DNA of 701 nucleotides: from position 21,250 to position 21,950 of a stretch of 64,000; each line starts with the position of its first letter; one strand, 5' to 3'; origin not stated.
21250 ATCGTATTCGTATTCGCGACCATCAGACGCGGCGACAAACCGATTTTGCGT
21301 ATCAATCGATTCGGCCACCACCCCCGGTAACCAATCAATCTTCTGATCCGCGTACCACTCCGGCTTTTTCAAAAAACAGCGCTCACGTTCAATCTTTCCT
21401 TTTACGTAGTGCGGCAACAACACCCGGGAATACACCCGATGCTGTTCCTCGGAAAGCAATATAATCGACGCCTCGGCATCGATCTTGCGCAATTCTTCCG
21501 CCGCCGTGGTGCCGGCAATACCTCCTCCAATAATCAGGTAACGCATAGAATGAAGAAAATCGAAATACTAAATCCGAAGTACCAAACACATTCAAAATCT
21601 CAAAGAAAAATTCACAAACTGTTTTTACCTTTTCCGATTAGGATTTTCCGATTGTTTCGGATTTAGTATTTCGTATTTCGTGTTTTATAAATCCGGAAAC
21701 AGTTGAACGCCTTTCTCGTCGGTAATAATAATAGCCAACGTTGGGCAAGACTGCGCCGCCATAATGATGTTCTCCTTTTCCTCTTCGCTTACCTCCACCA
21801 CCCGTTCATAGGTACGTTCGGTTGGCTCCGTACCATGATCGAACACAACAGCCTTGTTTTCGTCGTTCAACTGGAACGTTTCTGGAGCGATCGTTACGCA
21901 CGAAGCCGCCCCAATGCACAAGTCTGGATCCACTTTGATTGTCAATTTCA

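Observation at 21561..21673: Shared inverted-repeat intergenic element in two unrelated operons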

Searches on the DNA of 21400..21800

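Call 24: search_rna_families(source=window, start=21400, end=21800, threshold=evalue, max_evalue=10)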
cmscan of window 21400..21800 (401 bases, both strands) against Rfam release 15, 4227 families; matches with E-value up to 10: 6.
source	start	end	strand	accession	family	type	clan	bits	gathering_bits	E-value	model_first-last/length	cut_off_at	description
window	21546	21686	-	RF04128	MIR8562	Gene; miRNA;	-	21.9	211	0.066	48-197/242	no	MIR8562 microRNA precursor family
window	21645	21710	+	RF03402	mir-957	Gene; miRNA;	-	16.9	66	0.65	1-77/77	no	mir-957 microRNA precursor family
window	21559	21675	+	RF03802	MIR5649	Gene; miRNA;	-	16.5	100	1.8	1-101/101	no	MIR5649 microRNA precursor family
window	21561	21673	+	RF04210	MIR8643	Gene; miRNA;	-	15.3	135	2.6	36-115/150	no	MIR8643 microRNA precursor family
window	21539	21687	+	RF04128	MIR8562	Gene; miRNA;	-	14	211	3.7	1-242/242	no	MIR8562 microRNA precursor family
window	21560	21674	-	RF03802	MIR5649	Gene; miRNA;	-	13.9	100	9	1-101/101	no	MIR5649 microRNA precursor family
